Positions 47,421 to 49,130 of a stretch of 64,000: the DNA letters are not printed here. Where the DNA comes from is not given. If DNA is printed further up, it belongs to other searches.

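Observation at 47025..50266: ECF sigma operon combining a PstS-like anti-sigma, an orphan secretin N0-N1 protein and a lipoprotein: candidate undescribed envelope-signalling module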

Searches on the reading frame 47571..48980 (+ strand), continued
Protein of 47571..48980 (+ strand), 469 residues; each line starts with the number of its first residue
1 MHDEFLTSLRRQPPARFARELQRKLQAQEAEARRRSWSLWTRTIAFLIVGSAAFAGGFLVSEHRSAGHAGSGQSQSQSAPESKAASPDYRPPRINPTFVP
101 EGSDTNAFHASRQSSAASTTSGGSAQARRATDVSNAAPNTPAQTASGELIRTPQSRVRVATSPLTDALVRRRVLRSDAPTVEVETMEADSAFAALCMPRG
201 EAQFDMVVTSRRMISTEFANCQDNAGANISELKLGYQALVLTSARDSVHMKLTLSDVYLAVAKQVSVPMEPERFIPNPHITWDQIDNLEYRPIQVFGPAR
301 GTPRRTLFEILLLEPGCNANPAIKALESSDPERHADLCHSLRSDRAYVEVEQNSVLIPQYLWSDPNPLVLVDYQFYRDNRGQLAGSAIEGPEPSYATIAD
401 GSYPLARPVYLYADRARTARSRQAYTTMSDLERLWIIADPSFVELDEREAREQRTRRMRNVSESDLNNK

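Call 58: find_encoding_contigs(protein=P0269, flank=7000, max_places=1)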
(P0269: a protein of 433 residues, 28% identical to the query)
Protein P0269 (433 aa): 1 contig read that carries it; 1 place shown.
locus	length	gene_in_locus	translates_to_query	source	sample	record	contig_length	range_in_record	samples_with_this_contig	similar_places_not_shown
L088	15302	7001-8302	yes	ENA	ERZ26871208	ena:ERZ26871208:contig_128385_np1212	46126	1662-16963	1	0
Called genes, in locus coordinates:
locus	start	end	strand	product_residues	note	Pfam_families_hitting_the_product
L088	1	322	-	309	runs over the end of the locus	PF08031:BBE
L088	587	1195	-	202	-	PF01565:FAD_binding_4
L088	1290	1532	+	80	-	-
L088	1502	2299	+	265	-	PF12697:Abhydrolase_6, PF00561:Abhydrolase_1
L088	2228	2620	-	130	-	-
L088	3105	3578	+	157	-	-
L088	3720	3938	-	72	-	PF02308:MgtC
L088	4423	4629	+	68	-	-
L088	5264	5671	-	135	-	-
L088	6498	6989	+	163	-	PF04542:Sigma70_r2, PF08281:Sigma70_r4_2, PF04545:Sigma70_r4 (faint)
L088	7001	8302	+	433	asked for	PF12849:PBP_like_2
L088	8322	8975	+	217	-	PF21305:type_II_gspD_N0, PF03958:Secretin_N (weak)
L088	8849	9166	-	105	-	-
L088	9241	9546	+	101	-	-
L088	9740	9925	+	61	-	-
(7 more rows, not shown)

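Call 80: find_encoding_contigs(protein=P0084, flank=10000, max_places=1)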
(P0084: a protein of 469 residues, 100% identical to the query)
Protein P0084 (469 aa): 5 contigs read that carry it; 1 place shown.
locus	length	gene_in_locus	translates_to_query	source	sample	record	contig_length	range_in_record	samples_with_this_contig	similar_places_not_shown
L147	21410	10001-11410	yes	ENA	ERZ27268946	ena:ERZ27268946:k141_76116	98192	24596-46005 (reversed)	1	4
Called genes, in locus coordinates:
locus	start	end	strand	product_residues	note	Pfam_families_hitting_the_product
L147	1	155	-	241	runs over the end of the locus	PF01135:PCMT, PF00398:RrnaAD, PF13489:Methyltransf_23 (faint), PF13847:Methyltransf_31, PF08241:Methyltransf_11 (weak), PF13649:Methyltransf_25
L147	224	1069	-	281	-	-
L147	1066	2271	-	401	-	PF00691:OmpA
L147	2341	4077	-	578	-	PF12831:FAD_oxidored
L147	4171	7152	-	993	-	PF07660:STN, PF07715:Plug, PF00593:TonB_dep_Rec_b-barrel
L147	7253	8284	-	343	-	PF16220:DUF4880, PF04773:FecR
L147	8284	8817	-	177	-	PF04542:Sigma70_r2, PF08281:Sigma70_r4_2, PF04545:Sigma70_r4 (weak)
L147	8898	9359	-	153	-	-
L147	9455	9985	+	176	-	PF04542:Sigma70_r2, PF08281:Sigma70_r4_2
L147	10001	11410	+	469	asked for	PF12849:PBP_like_2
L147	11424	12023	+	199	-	PF21305:type_II_gspD_N0, PF03958:Secretin_N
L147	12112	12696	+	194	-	-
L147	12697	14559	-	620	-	PF00251:Glyco_hydro_32N (faint), PF04616:Glyco_hydro_43, PF22847:Glyco_hydro_43_rel (faint), PF04616:Glyco_hydro_43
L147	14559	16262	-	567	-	PF00884:Sulfatase, PF16347:SGSH_C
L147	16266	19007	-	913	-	PF07715:Plug, PF00593:TonB_dep_Rec_b-barrel, PF14905:OMP_b-brl_3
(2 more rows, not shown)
